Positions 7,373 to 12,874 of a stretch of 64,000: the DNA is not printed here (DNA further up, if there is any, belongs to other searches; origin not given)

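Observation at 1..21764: Candidate sigma54-controlled giant extracellular copper-oxidase system with its own copper-centre assembly and disulfide maturation module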

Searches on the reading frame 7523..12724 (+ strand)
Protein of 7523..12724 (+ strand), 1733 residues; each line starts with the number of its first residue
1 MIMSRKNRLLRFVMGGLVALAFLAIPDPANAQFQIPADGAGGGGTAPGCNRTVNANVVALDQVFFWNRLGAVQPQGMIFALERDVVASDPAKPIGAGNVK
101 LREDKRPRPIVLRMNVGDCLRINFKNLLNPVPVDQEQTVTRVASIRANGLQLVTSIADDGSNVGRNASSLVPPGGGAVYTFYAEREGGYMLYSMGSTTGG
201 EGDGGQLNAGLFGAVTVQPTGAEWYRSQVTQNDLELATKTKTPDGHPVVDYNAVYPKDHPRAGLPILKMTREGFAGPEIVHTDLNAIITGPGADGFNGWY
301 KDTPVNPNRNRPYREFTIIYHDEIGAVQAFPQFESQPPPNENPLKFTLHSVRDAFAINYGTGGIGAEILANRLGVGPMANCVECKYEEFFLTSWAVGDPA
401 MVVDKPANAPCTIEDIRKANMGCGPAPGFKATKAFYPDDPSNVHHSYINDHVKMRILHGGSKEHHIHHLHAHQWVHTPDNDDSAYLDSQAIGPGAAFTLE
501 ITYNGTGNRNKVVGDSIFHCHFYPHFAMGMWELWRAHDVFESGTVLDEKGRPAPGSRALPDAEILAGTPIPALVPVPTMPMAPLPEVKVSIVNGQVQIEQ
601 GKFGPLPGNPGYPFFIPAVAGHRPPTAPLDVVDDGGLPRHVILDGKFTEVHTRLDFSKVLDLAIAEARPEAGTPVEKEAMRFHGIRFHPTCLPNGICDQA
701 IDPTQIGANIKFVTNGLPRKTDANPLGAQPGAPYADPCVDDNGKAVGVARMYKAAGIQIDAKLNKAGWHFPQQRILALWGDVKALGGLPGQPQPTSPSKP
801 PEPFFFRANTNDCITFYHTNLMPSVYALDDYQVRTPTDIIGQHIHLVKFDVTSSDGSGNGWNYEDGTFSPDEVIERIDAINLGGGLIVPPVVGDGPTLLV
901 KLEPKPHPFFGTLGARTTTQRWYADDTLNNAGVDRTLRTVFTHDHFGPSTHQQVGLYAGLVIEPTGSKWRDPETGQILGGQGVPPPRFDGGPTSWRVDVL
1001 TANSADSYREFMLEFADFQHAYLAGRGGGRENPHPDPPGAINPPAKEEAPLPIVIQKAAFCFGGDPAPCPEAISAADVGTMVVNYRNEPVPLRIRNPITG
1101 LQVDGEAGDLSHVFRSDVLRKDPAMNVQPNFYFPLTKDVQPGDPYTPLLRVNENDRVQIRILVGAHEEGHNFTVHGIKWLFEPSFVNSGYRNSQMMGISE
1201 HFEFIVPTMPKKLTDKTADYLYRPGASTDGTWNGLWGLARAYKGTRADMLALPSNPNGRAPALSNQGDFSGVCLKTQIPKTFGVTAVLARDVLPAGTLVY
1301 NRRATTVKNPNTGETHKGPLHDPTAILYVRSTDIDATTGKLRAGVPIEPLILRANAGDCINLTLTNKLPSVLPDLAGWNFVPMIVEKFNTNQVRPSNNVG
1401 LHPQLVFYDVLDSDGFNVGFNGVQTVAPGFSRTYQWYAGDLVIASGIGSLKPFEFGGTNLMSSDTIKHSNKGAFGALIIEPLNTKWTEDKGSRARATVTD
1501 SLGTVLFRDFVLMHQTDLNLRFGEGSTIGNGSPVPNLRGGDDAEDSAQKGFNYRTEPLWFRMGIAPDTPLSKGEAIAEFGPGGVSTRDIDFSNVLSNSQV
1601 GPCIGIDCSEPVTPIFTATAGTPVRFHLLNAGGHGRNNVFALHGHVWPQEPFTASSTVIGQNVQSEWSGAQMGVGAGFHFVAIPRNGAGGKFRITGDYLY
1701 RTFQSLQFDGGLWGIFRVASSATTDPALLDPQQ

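Call 4: search_protein_families(library=pfam, proteins=[window:7523-12724:+], max_evalue=0.01)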
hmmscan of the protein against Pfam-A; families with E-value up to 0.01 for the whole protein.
window:7523-12724:+ (1733 aa): 0 families

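Call 6: search_protein_families(library=ncbifam, proteins=[window:7523-12724:+], max_evalue=0.1)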
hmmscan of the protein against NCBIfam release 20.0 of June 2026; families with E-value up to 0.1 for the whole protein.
window:7523-12724:+ (1733 aa): 1 family
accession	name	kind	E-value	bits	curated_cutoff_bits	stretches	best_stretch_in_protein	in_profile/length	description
NF041487.1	copper_ox_MnxG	equivalog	0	1433.7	3100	4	49-593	1-589/1894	manganese-oxidizing multicopper oxidase MnxG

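Call 7: search_protein_families(library=pfam, proteins=[window:7523-12724:+], max_evalue=10)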
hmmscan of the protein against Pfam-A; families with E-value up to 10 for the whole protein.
window:7523-12724:+ (1733 aa): 1 family
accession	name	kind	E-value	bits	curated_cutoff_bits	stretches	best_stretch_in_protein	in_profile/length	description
PF07731.20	Cu-oxidase_2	-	0.44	10.7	20.4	1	441-530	32-127/137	Multicopper oxidase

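Call 8: search_solved_structures(query=window:7523-12724:+, max_evalue=1, show_alignments=3)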
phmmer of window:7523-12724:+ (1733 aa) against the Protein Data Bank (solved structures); distinct sequences matched with E-value up to 1: 3.
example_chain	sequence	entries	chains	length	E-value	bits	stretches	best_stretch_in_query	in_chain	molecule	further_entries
9bxa_A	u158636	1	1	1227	1e-97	331.4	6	1141-1561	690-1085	MnxG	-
3evi_A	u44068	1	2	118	0.34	11.4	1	798-834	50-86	Phosducin-like protein 2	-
2dbc_A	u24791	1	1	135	0.55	10.7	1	798-833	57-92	unnamed protein product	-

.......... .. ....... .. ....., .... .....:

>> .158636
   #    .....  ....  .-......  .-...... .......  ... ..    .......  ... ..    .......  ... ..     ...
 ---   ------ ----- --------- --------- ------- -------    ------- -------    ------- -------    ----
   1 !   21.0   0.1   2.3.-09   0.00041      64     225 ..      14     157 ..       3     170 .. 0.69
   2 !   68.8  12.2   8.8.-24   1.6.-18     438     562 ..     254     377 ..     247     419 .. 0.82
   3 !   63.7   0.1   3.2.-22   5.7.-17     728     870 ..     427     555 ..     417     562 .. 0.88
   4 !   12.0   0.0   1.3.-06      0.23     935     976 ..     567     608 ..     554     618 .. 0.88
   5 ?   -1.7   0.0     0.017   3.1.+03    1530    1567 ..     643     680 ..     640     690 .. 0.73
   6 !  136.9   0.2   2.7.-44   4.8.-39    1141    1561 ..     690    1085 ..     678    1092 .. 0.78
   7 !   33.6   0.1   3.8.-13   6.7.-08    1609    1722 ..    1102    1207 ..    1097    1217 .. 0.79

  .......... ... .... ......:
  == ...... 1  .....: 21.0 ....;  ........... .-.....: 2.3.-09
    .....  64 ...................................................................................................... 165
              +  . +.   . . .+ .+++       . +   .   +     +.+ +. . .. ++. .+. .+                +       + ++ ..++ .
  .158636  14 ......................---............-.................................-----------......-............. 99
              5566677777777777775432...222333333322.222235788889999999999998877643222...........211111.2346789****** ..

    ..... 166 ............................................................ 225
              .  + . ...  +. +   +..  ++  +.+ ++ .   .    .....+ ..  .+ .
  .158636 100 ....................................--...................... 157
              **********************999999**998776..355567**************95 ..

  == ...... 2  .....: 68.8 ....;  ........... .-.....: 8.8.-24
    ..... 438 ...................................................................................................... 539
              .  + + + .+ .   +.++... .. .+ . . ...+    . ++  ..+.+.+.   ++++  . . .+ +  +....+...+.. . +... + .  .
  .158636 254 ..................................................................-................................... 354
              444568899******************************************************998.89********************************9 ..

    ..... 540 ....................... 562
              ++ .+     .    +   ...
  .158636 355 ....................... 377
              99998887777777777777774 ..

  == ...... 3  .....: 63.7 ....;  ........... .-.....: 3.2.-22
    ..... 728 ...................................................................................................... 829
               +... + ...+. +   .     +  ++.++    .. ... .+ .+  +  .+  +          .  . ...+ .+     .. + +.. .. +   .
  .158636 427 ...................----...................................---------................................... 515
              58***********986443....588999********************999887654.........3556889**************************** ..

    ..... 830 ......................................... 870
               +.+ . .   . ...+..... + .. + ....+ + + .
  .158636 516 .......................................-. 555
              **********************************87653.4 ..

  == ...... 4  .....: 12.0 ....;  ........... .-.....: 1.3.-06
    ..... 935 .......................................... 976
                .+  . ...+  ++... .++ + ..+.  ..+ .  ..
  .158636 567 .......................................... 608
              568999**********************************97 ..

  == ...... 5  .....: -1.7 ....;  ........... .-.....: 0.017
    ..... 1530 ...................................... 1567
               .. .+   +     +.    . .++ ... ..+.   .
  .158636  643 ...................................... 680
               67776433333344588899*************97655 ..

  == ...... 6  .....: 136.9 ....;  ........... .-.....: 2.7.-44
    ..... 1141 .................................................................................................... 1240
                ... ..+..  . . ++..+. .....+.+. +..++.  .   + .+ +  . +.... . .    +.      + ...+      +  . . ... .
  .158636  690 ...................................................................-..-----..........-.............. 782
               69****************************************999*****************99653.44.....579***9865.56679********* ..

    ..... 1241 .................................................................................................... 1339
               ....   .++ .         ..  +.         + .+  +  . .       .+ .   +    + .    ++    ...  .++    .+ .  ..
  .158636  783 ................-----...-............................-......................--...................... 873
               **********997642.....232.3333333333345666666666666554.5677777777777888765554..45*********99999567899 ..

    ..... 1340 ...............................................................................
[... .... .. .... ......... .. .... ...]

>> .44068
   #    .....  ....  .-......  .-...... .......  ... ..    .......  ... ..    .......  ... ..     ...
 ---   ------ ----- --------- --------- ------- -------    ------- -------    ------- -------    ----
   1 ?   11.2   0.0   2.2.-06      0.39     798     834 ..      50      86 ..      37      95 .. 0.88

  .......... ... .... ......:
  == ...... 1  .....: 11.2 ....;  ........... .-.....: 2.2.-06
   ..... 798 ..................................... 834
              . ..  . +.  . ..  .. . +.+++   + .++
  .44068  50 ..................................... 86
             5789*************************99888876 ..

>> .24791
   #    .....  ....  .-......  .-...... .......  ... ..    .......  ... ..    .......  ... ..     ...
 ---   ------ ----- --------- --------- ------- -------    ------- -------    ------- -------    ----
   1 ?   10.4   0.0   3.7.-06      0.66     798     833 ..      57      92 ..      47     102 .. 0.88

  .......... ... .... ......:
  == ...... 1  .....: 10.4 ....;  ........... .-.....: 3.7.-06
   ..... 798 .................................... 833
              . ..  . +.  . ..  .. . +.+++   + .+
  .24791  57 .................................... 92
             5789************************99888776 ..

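Call 18: find_homologous_proteins(query=window:7523-12724:+, max_evalue=1e-10)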
Query window:7523-12724:+ (1733 aa): 3973 proteins with E <= 1e-10 among 8000 candidates; the best 120 are listed.
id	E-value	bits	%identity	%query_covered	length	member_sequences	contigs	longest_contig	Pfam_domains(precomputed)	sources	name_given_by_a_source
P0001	0.0e+0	3656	89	100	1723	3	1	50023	PF07732.22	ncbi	ncbi:MAG: copper oxidase [Blastocatellia bacterium]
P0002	0.0e+0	3543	87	100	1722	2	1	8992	-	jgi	-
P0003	0.0e+0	2946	73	100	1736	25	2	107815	PF07732.22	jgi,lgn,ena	-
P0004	0.0e+0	2919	73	100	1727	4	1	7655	-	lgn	-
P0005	0.0e+0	2910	73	100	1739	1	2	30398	-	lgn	-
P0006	0.0e+0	2868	73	100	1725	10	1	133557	-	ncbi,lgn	ncbi:MAG: copper oxidase [Acidobacteriota bacterium]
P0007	0.0e+0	2771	70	100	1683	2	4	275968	PF07732.22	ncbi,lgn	-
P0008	0.0e+0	2502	66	99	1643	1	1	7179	-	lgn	-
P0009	0.0e+0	2458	66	93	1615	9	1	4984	-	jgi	jgi:hypothetical protein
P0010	0.0e+0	2443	65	99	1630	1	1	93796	PF07732.22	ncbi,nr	ncbi:MAG TPA: copper oxidase [Blastocatellia bacterium]|nr:copper oxidase [Blastocatellia bacterium]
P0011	0.0e+0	2442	65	99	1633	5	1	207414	PF07732.22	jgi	jgi:hypothetical protein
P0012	0.0e+0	2441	66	98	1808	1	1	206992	PF22352.3,PF00801.27,PF18911.7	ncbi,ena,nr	ncbi:MAG TPA: PKD domain-containing protein [Blastocatellia bacterium]|nr:PKD domain-containing prot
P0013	0.0e+0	2418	65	99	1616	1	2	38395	-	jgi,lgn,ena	-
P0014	0.0e+0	2415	65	99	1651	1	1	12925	PF07732.22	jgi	jgi:manganese oxidase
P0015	0.0e+0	2403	65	97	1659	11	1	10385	-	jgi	jgi:hypothetical protein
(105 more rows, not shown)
